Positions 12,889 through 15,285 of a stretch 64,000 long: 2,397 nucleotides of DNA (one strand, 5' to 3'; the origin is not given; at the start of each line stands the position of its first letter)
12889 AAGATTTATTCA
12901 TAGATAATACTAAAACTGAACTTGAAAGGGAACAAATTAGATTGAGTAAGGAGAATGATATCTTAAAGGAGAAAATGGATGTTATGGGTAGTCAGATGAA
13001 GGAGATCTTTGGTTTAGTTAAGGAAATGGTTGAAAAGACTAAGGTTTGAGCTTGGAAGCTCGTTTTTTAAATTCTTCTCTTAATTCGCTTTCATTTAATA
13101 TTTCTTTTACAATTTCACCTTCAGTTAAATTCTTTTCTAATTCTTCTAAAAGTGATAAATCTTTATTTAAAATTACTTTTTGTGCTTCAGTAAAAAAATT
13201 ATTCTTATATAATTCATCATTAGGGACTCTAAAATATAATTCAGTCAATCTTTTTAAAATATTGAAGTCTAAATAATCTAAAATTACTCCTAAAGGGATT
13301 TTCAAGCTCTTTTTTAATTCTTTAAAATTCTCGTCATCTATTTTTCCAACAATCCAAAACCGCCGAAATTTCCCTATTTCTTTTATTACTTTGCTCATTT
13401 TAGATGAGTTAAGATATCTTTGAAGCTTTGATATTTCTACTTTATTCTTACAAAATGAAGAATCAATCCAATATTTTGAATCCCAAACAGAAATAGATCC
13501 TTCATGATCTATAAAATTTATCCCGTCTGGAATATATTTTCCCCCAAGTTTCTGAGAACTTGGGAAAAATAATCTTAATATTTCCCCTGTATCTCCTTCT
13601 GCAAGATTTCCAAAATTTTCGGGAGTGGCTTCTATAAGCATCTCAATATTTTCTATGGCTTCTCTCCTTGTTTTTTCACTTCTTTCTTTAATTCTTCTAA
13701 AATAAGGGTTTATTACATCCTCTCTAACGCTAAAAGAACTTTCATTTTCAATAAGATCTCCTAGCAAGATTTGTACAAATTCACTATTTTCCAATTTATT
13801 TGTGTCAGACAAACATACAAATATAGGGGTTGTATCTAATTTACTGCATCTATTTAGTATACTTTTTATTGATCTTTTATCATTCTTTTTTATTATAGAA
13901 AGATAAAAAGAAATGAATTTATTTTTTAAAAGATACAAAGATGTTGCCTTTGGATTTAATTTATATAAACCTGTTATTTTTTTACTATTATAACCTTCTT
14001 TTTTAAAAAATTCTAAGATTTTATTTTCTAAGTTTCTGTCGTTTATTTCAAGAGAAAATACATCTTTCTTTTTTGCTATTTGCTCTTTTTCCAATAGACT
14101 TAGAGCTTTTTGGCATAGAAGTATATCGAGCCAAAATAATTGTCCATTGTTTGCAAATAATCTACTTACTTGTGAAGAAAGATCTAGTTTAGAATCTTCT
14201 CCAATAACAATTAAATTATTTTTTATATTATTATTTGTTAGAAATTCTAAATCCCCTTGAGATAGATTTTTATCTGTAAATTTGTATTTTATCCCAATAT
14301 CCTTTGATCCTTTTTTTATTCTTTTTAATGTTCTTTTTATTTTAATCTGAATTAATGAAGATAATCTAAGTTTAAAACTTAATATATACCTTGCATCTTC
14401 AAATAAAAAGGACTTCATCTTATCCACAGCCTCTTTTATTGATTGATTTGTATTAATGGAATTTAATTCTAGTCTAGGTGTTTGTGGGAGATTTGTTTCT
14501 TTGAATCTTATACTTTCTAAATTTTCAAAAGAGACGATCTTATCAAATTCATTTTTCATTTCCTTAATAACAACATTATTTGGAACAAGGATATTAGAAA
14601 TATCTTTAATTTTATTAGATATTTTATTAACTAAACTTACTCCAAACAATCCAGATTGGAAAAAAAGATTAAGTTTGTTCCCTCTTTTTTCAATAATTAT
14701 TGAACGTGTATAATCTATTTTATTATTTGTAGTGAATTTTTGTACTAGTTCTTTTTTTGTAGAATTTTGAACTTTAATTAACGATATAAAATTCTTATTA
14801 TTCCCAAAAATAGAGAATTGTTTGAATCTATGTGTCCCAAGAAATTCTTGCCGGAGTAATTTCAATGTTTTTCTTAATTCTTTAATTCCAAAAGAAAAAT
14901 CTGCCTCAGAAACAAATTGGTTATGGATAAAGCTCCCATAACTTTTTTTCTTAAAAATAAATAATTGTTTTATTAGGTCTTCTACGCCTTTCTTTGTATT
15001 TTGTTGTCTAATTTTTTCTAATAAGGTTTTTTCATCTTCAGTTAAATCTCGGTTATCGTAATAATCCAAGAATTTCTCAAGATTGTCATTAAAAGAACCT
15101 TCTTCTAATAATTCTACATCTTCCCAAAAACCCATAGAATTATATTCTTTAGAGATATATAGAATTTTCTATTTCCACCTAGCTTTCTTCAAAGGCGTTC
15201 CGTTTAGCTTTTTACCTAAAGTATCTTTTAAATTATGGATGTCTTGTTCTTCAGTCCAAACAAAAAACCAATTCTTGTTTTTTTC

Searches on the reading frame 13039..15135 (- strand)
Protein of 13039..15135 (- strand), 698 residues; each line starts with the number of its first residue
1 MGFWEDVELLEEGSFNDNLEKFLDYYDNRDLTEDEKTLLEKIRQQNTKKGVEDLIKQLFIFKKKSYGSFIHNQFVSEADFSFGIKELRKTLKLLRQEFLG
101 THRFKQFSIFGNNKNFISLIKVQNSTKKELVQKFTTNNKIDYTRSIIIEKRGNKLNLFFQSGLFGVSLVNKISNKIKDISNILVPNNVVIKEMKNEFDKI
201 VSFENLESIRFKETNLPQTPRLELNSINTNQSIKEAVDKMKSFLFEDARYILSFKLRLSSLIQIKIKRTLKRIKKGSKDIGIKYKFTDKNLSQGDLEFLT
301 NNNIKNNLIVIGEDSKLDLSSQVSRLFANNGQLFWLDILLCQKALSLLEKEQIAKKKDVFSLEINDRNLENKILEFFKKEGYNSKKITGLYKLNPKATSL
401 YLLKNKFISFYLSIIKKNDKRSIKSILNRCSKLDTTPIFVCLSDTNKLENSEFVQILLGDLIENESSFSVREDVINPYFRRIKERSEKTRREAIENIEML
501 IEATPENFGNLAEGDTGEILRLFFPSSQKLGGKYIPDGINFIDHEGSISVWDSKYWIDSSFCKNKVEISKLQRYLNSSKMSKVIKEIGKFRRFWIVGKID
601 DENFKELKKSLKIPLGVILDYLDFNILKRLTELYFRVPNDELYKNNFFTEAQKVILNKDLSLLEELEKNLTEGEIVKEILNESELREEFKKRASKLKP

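Call 5: search_protein_families(library=pfam, proteins=[window:13039-15135:-], max_evalue=0.01)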
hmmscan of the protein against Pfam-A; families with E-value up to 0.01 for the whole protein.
window:13039-15135:- (698 aa): 1 family
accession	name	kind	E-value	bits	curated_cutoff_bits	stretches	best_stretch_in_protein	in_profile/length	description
PF01861.22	BpsA_C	-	0.0067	16.2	27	0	161-214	144-197/243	Branched-chain polyamine synthase A C-terminal domain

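Call 6: search_solved_structures(query=window:13039-15135:-, max_evalue=10, show_alignments=3)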
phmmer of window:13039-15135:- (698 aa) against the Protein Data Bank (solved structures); distinct sequences matched with E-value up to 10: 0.

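Call 7: search_protein_families(library=padloc, proteins=[window:13039-15135:-], max_evalue=0.1)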
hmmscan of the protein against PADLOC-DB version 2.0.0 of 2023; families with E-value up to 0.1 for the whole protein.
window:13039-15135:- (698 aa): 0 families

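Call 8: search_protein_families(library=ncbifam, proteins=[window:13039-15135:-], max_evalue=0.1)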
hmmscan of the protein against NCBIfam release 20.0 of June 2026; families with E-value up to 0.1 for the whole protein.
window:13039-15135:- (698 aa): 0 families

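Call 10: find_homologous_proteins(query=window:13039-15135:-, max_evalue=0.001)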
Query window:13039-15135:- (698 aa): 1 proteins with E <= 0.001 among 8000 candidates.
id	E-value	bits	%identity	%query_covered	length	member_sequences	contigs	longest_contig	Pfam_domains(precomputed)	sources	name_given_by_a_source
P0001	0.0e+0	1489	100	100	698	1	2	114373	-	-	-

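Call 11: search_protein_families(library=phrogs, proteins=[window:13039-15135:-], max_evalue=0.01)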
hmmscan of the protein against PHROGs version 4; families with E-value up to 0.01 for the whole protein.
window:13039-15135:- (698 aa): 2 families
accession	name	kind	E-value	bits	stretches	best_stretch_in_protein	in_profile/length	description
phrog_5878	-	unknown function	0.00057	20.6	1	240-269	3-32/50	-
phrog_14946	-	unknown function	0.0013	19.8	0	164-211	18-61/77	-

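Call 15: find_encoding_contigs(protein=P0001, flank=10000)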
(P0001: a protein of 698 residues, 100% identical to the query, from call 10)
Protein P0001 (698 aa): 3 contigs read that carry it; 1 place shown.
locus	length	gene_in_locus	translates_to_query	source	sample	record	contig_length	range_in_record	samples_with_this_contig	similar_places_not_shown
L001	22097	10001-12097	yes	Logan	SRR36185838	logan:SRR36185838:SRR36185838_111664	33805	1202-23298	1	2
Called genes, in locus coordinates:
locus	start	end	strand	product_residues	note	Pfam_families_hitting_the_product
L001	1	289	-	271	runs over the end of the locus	PF12686:DUF3800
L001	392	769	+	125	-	-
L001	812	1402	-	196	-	-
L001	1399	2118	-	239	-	-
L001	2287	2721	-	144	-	-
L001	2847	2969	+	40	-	-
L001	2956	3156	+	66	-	-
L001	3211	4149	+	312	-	PF01446:Rep_1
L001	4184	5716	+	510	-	PF01555:N6_N4_Mtase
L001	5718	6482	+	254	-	-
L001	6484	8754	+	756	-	PF04851:ResIII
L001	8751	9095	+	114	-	-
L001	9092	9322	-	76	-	-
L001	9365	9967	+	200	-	-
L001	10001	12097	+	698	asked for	-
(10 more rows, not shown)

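Call 23: predict_structure(protein=window:13039-15135:-)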
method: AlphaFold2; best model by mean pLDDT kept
length: 698 residues; sequences in the alignment: 1
mean_pLDDT: 34.6   pTM: 0.22
mean pLDDT of the five models: 34.6, 31.3, 30.1, 29.6, 26.5
residues with pLDDT >= 90: 0; 70-90: 24; 50-70: 30; < 50: 644
segments of 3 or more residues with pLDDT < 50: 1-9, 63-686, 692-698
pLDDT, mean of each block of 10 residues (from residue 1): 42 60 68 76 77 61 40 32 34 35 26 23 28 28 30 32 26 26 24 27 25 28 31 37 31 29 29 29 33 38 31 30 31 29 32 27 32 40 31 25 27 28 32 27 25 27 30 31 36 35 32 33 27 26 28 27 28 33 32 29 37 32 38 38 42 45 46 44 48 44
secondary structure, 60 per line:
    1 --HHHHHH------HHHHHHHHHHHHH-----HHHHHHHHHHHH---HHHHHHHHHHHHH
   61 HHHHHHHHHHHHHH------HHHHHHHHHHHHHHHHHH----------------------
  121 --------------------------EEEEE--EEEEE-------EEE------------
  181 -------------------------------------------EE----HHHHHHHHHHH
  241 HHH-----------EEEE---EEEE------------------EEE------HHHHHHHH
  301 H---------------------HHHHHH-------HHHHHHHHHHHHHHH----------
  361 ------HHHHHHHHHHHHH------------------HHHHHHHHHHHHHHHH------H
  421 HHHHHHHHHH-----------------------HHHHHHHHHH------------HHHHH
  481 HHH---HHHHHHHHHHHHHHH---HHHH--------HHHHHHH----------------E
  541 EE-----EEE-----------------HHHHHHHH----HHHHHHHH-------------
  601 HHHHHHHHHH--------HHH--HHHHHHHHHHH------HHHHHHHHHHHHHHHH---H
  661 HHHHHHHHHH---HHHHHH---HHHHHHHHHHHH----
elements in order (helices of 4 or more, strands of 3 or more residues): H3-8 H15-27 H33-44 H48-74 H81-98 E147-151 E154-158 E166-168 H230-243 E255-258 E262-265 E284-286 H293-301 H323-328 H336-350 H367-379 H398-413 H420-430 H454-463 H476-483 H487-501 H505-508 H517-523 E540-542 E548-550 H568-575 H580-587 H601-610 H624-634 H641-656 H660-670 H674-679 H683-694

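Call 27: search_dna_similar(query=window:13039-15135:-, collection=plasmids, mode=protein, max_evalue=0.01, max_rows=15)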
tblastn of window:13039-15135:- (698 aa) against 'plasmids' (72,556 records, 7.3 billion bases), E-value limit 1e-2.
No match.

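Call 28: search_dna_similar(query=window:13039-15135:-, collection=phages, mode=protein, max_evalue=0.01, max_rows=15)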
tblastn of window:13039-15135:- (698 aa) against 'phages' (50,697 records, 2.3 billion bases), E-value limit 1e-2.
No match.

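Call 29: search_protein_representatives(protein=window:13039-15135:-)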
Query: 698 residues. Proteins with E-value up to 0.001 (for the whole library): 5; up to 1e-10: 5; up to 1e-30: 3. The best 5 are listed.
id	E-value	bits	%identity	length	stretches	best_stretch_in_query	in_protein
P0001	0.0e+00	1488.7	100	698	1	1-698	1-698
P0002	1.8e-76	274.9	36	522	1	1-507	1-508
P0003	1.1e-31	126.9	45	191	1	1-154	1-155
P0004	3.2e-22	95.6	28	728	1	97-657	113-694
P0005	1.6e-11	60.3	26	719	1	3-665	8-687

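Call 31: find_homologous_proteins(query=A1, max_evalue=0.01)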
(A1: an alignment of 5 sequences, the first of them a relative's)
Query A1 (5 sequences) (698 aa, profile of the alignment): 1 proteins with E <= 0.01 among 8000 candidates.
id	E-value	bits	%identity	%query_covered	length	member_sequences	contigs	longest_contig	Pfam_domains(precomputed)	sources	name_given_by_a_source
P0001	1.1e-288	978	100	100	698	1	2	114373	-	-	-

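Call 34: find_encoding_contigs(protein=P0004, flank=10000)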
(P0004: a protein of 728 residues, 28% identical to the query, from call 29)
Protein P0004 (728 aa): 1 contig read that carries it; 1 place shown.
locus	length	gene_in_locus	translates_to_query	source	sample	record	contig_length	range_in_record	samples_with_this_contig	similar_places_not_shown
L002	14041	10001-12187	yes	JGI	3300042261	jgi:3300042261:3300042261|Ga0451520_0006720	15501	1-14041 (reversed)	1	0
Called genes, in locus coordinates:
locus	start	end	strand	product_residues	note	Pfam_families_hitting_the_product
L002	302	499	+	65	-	-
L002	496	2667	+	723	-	PF09250:Prim-Pol, PF01807:Zn_ribbon_DnaG, PF19263:DUF5906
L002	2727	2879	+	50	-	-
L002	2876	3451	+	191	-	PF00227:Proteasome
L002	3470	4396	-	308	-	PF05154:TM2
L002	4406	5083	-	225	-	-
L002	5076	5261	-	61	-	-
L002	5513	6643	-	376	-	-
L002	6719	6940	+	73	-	-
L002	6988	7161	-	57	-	-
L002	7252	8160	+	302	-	PF04556:DpnII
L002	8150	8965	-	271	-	PF01555:N6_N4_Mtase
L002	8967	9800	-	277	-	PF02086:MethyltransfD12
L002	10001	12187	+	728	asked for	-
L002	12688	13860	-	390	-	PF00589:Phage_integrase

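Call 35: find_encoding_contigs(protein=P0005, flank=10000)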
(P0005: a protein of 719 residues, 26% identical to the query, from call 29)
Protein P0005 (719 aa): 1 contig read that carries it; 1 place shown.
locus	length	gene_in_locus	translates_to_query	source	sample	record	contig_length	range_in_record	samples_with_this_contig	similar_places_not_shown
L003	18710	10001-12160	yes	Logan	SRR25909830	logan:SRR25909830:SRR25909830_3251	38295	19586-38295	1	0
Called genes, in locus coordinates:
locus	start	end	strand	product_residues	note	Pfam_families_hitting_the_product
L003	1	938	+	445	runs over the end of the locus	-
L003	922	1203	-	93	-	-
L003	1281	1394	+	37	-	-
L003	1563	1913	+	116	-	PF04480:DUF559 (faint)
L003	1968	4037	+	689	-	PF03235:GmrSD_N, PF07510:GmrSD_C, PF18899:DUF5655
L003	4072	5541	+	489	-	PF11074:DUF2779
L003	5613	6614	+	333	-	PF00145:DNA_methylase, PF09445:Methyltransf_15 (weak)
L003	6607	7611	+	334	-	PF02086:MethyltransfD12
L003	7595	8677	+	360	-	PF13391:HNH_2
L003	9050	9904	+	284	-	-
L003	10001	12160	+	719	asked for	-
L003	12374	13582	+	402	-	PF00589:Phage_integrase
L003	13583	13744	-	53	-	-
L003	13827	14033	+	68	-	-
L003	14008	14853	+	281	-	-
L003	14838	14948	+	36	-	-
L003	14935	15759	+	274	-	-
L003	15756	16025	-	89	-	-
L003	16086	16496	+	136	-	-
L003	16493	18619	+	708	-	PF01555:N6_N4_Mtase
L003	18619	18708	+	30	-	?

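Call 36: find_encoding_contigs(protein=P0002, flank=10000)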
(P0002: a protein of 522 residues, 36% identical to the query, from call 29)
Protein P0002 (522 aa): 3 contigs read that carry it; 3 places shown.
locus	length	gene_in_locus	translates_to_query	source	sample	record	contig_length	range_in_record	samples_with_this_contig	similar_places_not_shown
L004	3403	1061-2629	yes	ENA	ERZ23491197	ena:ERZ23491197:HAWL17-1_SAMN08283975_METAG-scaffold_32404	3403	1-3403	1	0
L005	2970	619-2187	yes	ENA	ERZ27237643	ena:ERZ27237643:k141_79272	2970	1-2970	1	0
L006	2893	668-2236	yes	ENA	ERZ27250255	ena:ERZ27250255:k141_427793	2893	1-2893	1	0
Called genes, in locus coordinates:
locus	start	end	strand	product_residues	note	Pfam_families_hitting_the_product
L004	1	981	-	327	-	?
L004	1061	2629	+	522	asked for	-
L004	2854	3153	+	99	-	-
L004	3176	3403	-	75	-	?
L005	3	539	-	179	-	?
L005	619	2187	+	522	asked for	-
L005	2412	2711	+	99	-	-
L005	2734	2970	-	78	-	?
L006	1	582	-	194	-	?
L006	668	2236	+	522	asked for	-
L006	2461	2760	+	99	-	-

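Call 41: find_related_loci(query=P0001, collection=genome_contigs, flank=10000)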
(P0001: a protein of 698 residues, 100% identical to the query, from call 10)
Query P0001 (698 aa) in genome_contigs; peptide patterns used: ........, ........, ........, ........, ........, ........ (x = any residue, [..] = any of these).
166 stretches matched a pattern, but none encodes a relative of the query by tblastn (E <= 1e-3).

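Call 44: find_related_loci(query=P0004, collection=viral_contigs, flank=10000)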
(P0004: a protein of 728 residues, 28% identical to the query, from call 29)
Query P0004 (728 aa) in viral_contigs; peptide patterns used: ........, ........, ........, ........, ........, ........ (x = any residue, [..] = any of these).
14 stretches matched a pattern, but none encodes a relative of the query by tblastn (E <= 1e-3).

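Call 45: find_related_loci(query=P0005, collection=viral_contigs, flank=10000)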
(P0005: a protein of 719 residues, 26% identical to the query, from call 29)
Query P0005 (719 aa) in viral_contigs; peptide patterns used: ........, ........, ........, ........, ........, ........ (x = any residue, [..] = any of these).
8 stretches matched a pattern, but none encodes a relative of the query by tblastn (E <= 1e-3).

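Call 46: find_related_loci(query=A3, collection=metagenome_contigs, flank=10000)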
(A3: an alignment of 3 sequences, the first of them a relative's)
Query A3 (698 aa) in metagenome_contigs; peptide patterns used: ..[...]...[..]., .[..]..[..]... (x = any residue, [..] = any of these).
600 stretches matched a pattern (row limit reached: there are more); 1 encode a relative of the query (tblastn E <= 1e-3); 1 distinct loci.
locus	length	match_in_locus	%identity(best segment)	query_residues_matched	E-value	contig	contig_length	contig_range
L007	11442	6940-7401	45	1-153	3e-30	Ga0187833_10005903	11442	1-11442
